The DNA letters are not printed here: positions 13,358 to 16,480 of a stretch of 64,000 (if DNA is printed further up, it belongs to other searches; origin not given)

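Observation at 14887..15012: A 126-bp nested-palindrome repeat is inserted in frame in the essential leuS gene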

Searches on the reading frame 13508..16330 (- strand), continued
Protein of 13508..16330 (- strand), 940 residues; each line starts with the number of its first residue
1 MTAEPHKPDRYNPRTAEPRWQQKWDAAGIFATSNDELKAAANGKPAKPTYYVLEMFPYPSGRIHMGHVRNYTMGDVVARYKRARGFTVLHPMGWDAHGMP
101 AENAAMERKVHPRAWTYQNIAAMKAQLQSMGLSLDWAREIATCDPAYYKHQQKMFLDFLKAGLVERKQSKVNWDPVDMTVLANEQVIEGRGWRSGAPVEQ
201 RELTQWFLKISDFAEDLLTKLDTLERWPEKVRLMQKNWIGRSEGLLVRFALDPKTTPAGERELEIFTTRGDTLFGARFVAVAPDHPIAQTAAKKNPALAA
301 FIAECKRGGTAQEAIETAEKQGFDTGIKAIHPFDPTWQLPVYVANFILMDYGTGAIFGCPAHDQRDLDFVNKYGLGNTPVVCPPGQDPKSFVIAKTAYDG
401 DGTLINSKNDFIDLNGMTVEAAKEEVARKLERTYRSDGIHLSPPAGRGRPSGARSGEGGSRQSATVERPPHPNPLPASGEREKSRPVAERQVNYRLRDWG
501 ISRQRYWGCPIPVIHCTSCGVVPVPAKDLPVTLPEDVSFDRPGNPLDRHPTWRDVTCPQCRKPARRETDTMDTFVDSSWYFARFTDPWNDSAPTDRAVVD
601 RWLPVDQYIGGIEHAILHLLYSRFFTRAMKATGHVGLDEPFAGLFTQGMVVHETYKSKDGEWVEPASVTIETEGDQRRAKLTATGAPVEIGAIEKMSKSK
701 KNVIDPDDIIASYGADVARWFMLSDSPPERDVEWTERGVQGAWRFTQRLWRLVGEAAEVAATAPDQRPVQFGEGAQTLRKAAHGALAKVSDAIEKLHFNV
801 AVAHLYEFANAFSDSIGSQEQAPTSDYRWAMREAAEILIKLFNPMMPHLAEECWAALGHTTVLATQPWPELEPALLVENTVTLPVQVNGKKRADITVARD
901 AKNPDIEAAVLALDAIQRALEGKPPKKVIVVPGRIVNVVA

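Call 61: predict_structure(alignment_id=A1)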
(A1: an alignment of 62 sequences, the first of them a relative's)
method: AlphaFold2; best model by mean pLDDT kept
length: 940 residues; sequences in the alignment: 62
mean_pLDDT: 66.5   pTM: 0.44
mean pLDDT of the five models: 66.5, 58.9, 57.4, 55.8, 55.1
residues with pLDDT >= 90: 140; 70-90: 301; 50-70: 273; < 50: 226
segments of 3 or more residues with pLDDT < 50: 1-5, 53-65, 91-106, 115-117, 119-143, 183-187, 191-194, 240-243, 310-318, 347-354, 377-384, 388-394, 436-482, 490-497, 500-508, 541-543, 577-579, 602-613, 644-652, 693-703, 726-733
pLDDT, mean of each block of 10 residues (from residue 1): 52 86 82 66 63 41 46 81 82 35 47 46 40 31 53 82 76 58 49 54 69 73 64 58 61 81 65 67 79 87 66 47 81 76 60 51 63 58 47 47 54 62 65 53 30 27 27 32 52 46 43 84 81 61 58 86 79 50 55 56 41 54 75 69 44 66 64 68 84 41 56 84 57 62 92 91 90 93 96 84 93 90 93 97 94 93 92 82 89 87 90 89 89 87
secondary structure, 60 per line:
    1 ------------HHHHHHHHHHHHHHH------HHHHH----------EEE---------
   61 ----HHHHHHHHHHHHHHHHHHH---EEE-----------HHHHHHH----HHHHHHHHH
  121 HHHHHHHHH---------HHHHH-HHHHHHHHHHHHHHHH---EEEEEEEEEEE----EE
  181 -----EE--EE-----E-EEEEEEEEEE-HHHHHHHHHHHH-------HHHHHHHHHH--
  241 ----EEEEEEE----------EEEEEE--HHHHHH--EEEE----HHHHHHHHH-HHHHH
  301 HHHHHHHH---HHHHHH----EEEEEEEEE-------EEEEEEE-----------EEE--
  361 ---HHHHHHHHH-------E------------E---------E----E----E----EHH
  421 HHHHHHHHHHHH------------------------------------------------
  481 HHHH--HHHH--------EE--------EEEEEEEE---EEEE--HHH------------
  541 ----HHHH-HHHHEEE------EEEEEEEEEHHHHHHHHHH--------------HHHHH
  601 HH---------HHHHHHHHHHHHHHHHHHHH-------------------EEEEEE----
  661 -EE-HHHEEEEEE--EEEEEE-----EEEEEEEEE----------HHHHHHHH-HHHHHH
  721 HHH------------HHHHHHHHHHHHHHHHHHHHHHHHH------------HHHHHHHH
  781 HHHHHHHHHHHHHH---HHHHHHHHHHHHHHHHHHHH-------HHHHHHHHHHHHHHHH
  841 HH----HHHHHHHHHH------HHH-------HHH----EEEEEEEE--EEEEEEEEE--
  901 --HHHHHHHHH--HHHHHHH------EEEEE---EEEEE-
elements in order (helices of 4 or more, strands of 3 or more residues): H13-27 H34-38 E49-51 H65-83 E87-89 H101-107 H112-129 H139-143 H145-160 E164-174 E199-208 H210-221 H229-238 E245-251 E262-267 H270-275 E278-281 H286-294 H296-308 H312-317 E322-330 E338-344 E356-358 H364-372 H419-432 H481-484 H487-490 E509-516 E520-523 H545-548 H550-553 E554-556 E563-571 H572-581 H596-602 H612-631 E651-656 E668-673 E676-681 E687-695 H706-713 H715-723 H736-760 H773-794 H798-817 H825-842 H847-856 E880-887 E890-898 H903-911 H914-920 E927-931 E935-939
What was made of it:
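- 14879..15037 (-): Whole indel: residues 432-484 (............SGEREKS, 53 aa) replace the 6-residue loop KETRGG of insert-free orthologs. The AF2 model gives pLDDT 27-32 with no secondary structure for residues 436-482 (call 61).
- AF2 gives pLDDT 27-32 for residues 436-482, right after helix 419-432 (call 61).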

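Call 63: find_encoding_contigs(protein=P0024, flank=10000, max_places=1)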
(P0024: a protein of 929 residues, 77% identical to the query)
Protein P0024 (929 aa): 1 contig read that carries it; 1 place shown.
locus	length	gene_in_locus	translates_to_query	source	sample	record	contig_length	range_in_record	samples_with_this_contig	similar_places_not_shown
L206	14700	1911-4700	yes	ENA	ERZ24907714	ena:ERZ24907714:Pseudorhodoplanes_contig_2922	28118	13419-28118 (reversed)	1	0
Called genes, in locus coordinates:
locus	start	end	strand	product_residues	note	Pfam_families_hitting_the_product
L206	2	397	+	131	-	?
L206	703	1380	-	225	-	PF01168:Ala_racemase_N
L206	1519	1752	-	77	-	PF09939:DUF2171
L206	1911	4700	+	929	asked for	PF00133:tRNA-synt_1, PF01921:tRNA-synt_1f (faint), PF01406:tRNA-synt_1e (faint), PF09334:tRNA-synt_1g, PF13603:tRNA-synt_1_2, PF00133:tRNA-synt_1, PF09334:tRNA-synt_1g (weak), PF08264:Anticodon_1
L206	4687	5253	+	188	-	PF04390:LptE (weak)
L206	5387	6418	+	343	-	PF06144:DNA_pol3_delta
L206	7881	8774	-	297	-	PF02195:ParB_N, PF17762:HTH_ParB, PF23552:ParB_C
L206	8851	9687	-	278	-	PF00142:Fer4_NifH (weak), PF01656:CbiA, PF02374:ArsA_ATPase (weak), PF06564:CBP_BcsQ, PF09140:MipZ, PF10609:ParA (weak), PF13614:AAA_31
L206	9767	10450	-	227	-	PF02527:GidB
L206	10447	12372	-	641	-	PF01134:GIDA, PF12831:FAD_oxidored (weak), PF21680:GIDA_C_1st, PF13932:SAM_GIDA_C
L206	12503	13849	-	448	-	PF10396:TrmE_N, PF12631:MnmE_helical, PF01926:MMR_HSR1, PF02421:FeoB_N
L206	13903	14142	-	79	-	-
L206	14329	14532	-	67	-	PF00313:CSD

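Call 64: find_encoding_contigs(protein=P0051, flank=10000, max_places=1)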
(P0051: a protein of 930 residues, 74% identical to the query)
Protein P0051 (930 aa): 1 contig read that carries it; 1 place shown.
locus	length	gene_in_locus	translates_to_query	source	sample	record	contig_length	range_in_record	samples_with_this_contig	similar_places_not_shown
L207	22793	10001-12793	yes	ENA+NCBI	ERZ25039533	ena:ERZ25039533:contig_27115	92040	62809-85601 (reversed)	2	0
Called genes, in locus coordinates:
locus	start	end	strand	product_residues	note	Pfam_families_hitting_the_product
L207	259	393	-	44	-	-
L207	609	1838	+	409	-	PF01935:DUF87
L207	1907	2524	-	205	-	PF08241:Methyltransf_11, PF08242:Methyltransf_12 (weak), PF13649:Methyltransf_25, PF13847:Methyltransf_31 (weak)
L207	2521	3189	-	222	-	PF01168:Ala_racemase_N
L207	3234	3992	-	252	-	PF00027:cNMP_binding, PF13545:HTH_Crp_2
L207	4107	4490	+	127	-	PF00072:Response_reg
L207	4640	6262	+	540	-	PF02743:dCache_1, PF00990:GGDEF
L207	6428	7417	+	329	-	-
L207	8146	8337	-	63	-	-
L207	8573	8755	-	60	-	PF00515:TPR_1 (faint)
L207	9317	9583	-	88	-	PF13431:TPR_17 (faint), PF00515:TPR_1 (faint), PF07719:TPR_2 (faint), PF13181:TPR_8 (faint), PF13414:TPR_11 (weak)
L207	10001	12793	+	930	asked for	PF00133:tRNA-synt_1, PF09334:tRNA-synt_1g, PF13603:tRNA-synt_1_2, PF00133:tRNA-synt_1, PF08264:Anticodon_1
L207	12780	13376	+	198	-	PF04390:LptE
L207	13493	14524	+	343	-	PF06144:DNA_pol3_delta (weak)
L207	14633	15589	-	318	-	PF00753:Lactamase_B, PF12706:Lactamase_B_2 (weak), PF23023:Anti-Pycsar_Apyc1 (weak)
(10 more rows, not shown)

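Call 65: find_encoding_contigs(protein=P0081, flank=10000, max_places=1)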
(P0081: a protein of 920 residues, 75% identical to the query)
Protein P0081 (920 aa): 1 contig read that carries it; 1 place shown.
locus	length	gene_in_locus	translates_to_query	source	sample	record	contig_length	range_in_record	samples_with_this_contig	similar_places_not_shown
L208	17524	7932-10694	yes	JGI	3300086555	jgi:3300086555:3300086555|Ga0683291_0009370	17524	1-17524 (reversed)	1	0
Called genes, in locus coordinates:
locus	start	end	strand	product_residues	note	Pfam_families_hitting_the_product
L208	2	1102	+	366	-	?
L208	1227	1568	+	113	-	PF00536:SAM_1, PF07647:SAM_2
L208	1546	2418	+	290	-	PF00378:ECH_1, PF16113:ECH_2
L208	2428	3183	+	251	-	PF00106:adh_short, PF08659:KR (weak), PF13561:adh_short_C2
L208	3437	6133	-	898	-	PF00743:FMO-like, PF01266:DAO (faint), PF07992:Pyr_redox_2, PF13450:NAD_binding_8, PF13738:Pyr_redox_3, PF00135:COesterase (weak), PF07859:Abhydrolase_3, PF20434:BD-FAE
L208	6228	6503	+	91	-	-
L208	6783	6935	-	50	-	-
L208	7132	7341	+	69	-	-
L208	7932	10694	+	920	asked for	PF00133:tRNA-synt_1, PF09334:tRNA-synt_1g, PF13603:tRNA-synt_1_2, PF00133:tRNA-synt_1 (weak), PF09334:tRNA-synt_1g (weak), PF08264:Anticodon_1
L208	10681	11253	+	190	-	-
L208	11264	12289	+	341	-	PF06144:DNA_pol3_delta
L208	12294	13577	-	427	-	PF00005:ABC_tran, PF09821:AAA_assoc_C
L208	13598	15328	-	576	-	PF00528:BPD_transp_1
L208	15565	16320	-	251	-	PF01145:Band_7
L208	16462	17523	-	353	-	?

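Call 66: find_encoding_contigs(protein=P0111, flank=10000, max_places=1)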
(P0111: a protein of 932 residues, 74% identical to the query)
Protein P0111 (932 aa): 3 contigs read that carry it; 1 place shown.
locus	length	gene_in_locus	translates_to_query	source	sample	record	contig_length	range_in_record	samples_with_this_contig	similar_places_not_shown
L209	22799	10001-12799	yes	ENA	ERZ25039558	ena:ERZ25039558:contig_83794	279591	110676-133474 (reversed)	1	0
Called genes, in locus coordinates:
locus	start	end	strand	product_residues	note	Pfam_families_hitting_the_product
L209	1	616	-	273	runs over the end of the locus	PF01061:ABC2_membrane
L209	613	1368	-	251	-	PF00005:ABC_tran, PF13304:AAA_21 (faint)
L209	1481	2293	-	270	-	PF00106:adh_short, PF13561:adh_short_C2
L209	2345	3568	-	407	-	PF00109:ketoacyl-synt, PF02801:Ketoacyl-synt_C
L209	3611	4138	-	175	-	PF07977:FabA, PF22818:ApeI-like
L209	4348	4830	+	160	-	PF01475:FUR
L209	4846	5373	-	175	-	PF06347:SH3_4, PF08239:SH3_3 (weak), PF06347:SH3_4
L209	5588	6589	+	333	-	PF00389:2-Hacid_dh, PF02826:2-Hacid_dh_C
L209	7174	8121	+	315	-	PF00561:Abhydrolase_1, PF12146:Hydrolase_4, PF12697:Abhydrolase_6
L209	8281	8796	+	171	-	PF02566:OsmC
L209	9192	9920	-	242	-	PF01814:Hemerythrin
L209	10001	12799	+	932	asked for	PF00133:tRNA-synt_1, PF09334:tRNA-synt_1g, PF13603:tRNA-synt_1_2, PF00133:tRNA-synt_1, PF08264:Anticodon_1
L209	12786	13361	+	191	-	-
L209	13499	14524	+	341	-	PF06144:DNA_pol3_delta (weak)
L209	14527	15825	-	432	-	PF00005:ABC_tran, PF09821:AAA_assoc_C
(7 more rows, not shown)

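Call 80: find_encoding_contigs(protein=P0026, flank=3000, max_places=1)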
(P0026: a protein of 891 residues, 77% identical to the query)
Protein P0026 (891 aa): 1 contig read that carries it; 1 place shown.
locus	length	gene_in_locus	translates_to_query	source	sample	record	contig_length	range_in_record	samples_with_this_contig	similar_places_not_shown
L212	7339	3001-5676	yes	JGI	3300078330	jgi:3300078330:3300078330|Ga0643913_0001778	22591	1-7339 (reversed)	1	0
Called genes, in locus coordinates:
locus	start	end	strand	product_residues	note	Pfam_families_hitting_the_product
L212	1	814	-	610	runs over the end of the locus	PF07719:TPR_2 (faint), PF13424:TPR_12 (faint), PF13489:Methyltransf_23 (weak), PF01209:Ubie_methyltran (weak), PF08241:Methyltransf_11, PF08242:Methyltransf_12, PF13649:Methyltransf_25, PF13847:Methyltransf_31, +3 more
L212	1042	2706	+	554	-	PF02743:dCache_1, PF00672:HAMP, PF00990:GGDEF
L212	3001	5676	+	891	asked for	PF00133:tRNA-synt_1, PF09334:tRNA-synt_1g, PF13603:tRNA-synt_1_2, PF00133:tRNA-synt_1, PF08264:Anticodon_1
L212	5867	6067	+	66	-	PF01541:GIY-YIG (weak)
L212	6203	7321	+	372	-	PF06144:DNA_pol3_delta (weak)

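Call 81: find_encoding_contigs(protein=P0034, flank=3000, max_places=1)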
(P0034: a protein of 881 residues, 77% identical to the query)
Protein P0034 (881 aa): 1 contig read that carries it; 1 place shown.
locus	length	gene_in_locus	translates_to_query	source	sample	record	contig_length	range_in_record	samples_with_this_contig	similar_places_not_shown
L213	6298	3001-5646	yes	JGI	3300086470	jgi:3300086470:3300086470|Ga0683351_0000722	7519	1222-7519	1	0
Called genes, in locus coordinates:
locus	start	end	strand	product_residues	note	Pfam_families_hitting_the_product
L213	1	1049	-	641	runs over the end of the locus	PF13431:TPR_17 (faint), PF13432:TPR_16 (weak), PF14559:TPR_19 (weak), PF01209:Ubie_methyltran (weak), PF13847:Methyltransf_31, PF08241:Methyltransf_11, PF08242:Methyltransf_12, PF13649:Methyltransf_25, +8 more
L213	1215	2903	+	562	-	PF02743:dCache_1, PF00672:HAMP, PF00990:GGDEF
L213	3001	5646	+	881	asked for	PF00133:tRNA-synt_1, PF09334:tRNA-synt_1g, PF13603:tRNA-synt_1_2, PF00133:tRNA-synt_1, PF08264:Anticodon_1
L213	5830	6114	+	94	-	PF01541:GIY-YIG, PF10544:T5orf172 (weak)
